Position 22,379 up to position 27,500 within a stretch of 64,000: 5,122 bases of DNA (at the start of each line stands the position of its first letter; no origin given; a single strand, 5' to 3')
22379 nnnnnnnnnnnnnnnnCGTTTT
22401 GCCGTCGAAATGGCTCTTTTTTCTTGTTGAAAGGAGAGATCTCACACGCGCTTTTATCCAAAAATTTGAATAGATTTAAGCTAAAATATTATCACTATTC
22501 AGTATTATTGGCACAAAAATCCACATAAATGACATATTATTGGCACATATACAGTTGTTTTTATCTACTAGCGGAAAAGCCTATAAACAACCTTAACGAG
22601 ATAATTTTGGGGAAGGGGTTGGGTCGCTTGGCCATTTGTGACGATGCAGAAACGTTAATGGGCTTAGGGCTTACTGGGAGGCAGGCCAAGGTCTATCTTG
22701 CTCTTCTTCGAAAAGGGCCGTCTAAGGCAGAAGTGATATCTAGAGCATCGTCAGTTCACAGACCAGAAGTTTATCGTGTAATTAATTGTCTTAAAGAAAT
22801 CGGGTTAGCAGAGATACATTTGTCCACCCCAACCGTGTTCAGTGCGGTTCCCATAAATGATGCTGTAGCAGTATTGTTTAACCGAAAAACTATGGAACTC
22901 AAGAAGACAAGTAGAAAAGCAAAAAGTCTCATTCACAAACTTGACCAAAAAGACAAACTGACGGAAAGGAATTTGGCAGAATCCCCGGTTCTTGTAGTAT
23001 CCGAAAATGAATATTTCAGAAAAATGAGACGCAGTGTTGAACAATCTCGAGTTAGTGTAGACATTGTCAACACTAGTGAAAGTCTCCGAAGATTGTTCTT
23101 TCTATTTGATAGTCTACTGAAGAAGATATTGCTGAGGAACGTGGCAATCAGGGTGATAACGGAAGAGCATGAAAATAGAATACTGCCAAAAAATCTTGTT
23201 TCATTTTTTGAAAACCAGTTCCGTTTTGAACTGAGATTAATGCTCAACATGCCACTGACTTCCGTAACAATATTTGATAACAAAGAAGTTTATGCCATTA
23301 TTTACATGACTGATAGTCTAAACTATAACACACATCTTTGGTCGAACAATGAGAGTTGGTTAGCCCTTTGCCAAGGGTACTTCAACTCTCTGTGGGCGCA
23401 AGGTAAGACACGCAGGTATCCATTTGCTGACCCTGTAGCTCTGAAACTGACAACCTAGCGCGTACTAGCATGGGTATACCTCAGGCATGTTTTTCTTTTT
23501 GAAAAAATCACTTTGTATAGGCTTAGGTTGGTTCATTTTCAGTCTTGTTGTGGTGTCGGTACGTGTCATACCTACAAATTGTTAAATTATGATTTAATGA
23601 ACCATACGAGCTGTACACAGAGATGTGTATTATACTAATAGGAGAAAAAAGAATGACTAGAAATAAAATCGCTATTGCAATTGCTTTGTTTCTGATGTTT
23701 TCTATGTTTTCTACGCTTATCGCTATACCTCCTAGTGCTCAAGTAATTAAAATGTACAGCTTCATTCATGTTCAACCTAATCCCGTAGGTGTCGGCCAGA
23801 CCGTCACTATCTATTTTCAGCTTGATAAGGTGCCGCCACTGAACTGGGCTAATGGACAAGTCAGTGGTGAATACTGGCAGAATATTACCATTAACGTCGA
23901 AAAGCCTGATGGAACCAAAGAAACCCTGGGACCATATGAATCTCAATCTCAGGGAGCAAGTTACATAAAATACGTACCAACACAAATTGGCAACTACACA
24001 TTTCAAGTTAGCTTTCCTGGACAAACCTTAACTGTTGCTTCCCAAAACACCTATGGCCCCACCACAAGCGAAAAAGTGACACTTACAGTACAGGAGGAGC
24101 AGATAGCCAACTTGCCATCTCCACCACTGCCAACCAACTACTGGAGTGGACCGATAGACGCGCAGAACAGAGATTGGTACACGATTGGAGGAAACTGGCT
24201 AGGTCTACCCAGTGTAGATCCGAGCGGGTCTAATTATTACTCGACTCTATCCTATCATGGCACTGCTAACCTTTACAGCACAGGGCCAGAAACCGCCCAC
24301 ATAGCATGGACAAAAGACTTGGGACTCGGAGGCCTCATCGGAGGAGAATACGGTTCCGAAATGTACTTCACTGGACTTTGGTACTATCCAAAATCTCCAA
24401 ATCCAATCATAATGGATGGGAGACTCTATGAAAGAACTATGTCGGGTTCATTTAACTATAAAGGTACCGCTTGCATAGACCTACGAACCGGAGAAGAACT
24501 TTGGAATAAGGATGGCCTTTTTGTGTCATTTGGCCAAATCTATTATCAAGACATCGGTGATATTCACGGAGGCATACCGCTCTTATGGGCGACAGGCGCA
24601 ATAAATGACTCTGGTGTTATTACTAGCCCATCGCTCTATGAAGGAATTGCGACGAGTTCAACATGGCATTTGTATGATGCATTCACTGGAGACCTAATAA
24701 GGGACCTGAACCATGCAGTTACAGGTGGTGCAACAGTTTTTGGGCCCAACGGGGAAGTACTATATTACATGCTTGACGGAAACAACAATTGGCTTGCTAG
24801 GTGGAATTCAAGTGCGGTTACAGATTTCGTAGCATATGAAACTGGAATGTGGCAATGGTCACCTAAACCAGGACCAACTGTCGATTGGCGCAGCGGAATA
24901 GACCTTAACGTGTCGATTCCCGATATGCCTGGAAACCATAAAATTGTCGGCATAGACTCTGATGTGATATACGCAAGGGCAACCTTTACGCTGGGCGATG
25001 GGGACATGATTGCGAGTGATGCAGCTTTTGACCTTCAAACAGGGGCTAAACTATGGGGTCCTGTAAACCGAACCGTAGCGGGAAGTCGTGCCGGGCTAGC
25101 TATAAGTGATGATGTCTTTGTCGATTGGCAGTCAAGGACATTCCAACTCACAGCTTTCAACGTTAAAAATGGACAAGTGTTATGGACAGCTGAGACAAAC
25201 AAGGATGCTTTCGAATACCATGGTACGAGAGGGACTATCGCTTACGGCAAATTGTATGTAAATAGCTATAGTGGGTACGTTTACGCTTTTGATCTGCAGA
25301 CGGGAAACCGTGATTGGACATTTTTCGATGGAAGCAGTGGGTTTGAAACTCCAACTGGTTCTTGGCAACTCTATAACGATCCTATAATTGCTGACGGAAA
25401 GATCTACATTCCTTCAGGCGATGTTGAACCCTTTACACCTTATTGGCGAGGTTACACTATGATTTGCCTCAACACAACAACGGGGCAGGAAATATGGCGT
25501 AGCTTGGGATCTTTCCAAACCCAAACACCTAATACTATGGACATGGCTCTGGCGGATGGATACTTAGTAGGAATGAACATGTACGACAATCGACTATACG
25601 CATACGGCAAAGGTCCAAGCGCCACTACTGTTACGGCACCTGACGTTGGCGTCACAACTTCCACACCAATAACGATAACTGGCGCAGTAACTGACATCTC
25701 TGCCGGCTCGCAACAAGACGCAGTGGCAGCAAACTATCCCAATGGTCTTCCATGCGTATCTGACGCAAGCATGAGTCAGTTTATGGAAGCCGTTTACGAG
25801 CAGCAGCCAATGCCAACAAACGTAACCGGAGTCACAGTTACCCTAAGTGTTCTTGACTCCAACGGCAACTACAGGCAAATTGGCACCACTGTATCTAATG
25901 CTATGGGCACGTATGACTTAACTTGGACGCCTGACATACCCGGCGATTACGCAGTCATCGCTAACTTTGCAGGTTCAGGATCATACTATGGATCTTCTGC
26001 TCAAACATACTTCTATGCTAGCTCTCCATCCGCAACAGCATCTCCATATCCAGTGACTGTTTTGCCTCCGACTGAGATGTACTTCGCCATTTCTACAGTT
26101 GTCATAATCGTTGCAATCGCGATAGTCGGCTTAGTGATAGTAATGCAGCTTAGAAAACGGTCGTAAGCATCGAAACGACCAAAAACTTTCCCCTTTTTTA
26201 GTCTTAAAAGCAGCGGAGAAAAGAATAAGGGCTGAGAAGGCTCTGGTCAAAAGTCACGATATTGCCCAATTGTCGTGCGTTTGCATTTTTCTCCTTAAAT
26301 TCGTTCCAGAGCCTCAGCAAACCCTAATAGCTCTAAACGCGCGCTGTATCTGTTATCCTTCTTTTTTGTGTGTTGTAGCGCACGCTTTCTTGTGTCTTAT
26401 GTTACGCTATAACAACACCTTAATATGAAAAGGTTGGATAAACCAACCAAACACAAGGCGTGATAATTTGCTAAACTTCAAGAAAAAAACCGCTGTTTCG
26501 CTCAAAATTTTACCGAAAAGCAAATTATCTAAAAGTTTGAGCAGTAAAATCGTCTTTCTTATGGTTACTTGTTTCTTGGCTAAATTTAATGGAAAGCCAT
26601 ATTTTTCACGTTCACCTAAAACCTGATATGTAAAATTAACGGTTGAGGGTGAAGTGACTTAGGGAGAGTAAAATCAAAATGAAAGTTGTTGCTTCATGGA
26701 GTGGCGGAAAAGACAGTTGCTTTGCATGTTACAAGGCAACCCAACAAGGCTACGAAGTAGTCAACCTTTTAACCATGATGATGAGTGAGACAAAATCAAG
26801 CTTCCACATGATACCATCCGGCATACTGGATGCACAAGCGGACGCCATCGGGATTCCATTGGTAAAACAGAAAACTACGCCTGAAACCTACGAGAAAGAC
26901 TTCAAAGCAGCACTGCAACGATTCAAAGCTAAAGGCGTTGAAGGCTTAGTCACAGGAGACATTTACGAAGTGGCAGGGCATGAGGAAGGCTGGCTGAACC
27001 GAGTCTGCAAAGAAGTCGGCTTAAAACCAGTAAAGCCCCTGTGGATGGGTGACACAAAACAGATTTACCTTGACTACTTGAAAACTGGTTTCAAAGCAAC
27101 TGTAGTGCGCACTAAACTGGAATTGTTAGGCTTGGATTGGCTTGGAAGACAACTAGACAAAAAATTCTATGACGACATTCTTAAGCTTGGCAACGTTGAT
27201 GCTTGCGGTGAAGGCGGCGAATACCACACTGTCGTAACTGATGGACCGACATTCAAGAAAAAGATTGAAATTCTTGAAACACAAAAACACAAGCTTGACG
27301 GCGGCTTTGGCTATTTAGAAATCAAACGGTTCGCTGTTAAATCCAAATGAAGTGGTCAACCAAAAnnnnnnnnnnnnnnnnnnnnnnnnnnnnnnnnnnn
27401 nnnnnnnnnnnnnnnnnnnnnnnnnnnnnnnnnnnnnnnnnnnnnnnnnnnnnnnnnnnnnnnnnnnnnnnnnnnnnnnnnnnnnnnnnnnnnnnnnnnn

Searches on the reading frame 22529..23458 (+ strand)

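Call 25: search_protein_families(library=ncbifam, proteins=[window:22529-23458:+], max_evalue=0.001)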
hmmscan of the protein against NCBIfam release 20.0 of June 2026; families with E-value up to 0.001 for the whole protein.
window:22529-23458:+ (309 aa): 3 families
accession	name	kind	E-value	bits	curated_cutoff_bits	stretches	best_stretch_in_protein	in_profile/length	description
NF040851.1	tran_reg_TrmB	equivalog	1.7e-07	30.7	600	1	41-232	9-186/338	HTH-type sugar-sensing transcriptional regulator TrmB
NF047390.1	TransRegTrmBL1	equivalog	2e-07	30.3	650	1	42-126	9-89/341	HTH-type sugar sensing transcriptional regulator TrmBL1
NF047392.1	TransRegTrmBHalo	equivalog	8.6e-06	25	500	1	52-188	22-146/349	HTH-type sugar sensing transcriptional regulator TrmB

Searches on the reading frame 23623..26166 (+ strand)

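Call 23: search_protein_families(library=pfam, proteins=[window:23623-26166:+], max_evalue=0.001)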
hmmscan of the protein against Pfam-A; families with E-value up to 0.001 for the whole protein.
window:23623-26166:+ (847 aa): 4 families
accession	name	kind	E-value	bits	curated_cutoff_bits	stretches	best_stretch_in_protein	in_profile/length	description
PF13360.13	PQQ_2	-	6.8e-15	55.8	27.6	1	446-626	73-232/233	Outer membrane protein assembly factor BamB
PF00630.25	Filamin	-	5.1e-06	27.7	26.9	0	80-136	37-87/93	Filamin/ABP280 repeat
PF13570.13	Beta-prop_ACSF4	-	0.00012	22.1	133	0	504-567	26-87/329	Beta-alanine-activating enzyme, beta-propeller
PF16640.11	Big_3_5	-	0.00095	20.1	35.5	1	737-795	29-82/88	Bacterial Ig-like domain (group 3)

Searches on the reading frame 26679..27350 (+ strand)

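Call 25: search_protein_families(library=ncbifam, proteins=[window:26679-27350:+], max_evalue=0.001)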
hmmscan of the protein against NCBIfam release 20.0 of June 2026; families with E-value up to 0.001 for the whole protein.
window:26679-27350:+ (223 aa): 5 families
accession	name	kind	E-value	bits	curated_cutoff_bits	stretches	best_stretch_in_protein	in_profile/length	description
TIGR03679.1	Dph6_archaeal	equivalog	2.5e-45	154.4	197.3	1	7-217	4-217/218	diphthine--ammonia ligase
NF052346.1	PAB0415_fam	hypoth_equivalog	2.5e-23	82.9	250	1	4-200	1-191/205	PAB0415 family putative ATP pyrophosphatase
NF052347.1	TTX_0299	hypoth_equivalog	1.8e-19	70.2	250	1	4-207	1-193/200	TTX_0299 family putative ATP pyrophosphatase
NF001138.1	PRK00143.1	equivalog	4.5e-05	22.6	284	1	2-69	1-71/345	tRNA 2-thiouridine(34) synthase MnmA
TIGR00420.1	trmU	equivalog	0.00032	19.7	236.95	1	1-84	1-89/351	tRNA 2-thiouridine(34) synthase MnmA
